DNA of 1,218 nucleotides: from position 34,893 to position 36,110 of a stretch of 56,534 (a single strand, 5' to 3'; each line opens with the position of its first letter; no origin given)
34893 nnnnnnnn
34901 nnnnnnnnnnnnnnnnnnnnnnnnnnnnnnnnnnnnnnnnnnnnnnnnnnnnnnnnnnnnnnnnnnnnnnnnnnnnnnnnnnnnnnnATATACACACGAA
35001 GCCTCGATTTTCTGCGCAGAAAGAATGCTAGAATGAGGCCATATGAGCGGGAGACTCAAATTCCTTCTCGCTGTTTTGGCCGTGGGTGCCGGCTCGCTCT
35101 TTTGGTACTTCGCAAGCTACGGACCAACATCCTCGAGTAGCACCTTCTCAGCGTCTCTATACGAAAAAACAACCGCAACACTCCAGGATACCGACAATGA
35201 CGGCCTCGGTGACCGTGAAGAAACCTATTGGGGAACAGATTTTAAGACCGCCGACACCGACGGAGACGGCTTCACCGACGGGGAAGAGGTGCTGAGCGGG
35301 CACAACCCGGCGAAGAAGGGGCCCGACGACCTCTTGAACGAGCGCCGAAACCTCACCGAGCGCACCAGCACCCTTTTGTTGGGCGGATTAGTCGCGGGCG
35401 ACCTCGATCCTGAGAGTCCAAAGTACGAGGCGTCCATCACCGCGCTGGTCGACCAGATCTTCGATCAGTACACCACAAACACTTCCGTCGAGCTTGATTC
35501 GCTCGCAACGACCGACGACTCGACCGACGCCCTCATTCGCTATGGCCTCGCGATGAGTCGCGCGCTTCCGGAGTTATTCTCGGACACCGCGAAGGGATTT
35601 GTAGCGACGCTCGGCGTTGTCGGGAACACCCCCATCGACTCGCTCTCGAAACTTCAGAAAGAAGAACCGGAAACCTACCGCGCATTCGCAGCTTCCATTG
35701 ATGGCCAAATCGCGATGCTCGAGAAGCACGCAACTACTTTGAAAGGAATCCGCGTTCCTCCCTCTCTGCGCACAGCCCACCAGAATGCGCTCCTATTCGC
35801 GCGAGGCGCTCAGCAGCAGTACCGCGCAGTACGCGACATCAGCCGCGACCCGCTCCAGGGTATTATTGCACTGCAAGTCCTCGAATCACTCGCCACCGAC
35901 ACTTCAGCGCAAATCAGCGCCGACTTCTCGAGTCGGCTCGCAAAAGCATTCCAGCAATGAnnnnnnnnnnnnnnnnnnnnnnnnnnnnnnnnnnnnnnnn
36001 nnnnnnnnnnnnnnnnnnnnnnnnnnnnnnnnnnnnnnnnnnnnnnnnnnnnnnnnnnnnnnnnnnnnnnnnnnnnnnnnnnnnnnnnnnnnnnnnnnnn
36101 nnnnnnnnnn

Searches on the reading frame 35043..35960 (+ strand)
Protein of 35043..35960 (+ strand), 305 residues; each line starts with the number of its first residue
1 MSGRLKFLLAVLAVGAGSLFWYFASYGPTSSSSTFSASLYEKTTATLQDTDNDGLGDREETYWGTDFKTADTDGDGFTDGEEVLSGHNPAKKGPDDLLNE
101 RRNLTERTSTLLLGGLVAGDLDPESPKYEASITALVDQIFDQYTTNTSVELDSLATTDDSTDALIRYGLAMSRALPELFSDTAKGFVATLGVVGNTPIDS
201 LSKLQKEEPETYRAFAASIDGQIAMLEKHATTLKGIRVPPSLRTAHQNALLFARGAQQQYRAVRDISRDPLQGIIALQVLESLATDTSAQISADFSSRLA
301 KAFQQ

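Call 32: search_protein_families(library=pfam, proteins=[window:35043-35960:+], max_evalue=0.001)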
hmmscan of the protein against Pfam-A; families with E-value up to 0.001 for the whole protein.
window:35043-35960:+ (305 aa): 1 family
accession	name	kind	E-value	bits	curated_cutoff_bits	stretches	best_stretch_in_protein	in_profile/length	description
PF18884.5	TSP3_bac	-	7.2e-09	35.8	25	1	71-90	1-20/22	Bacterial TSP3 repeat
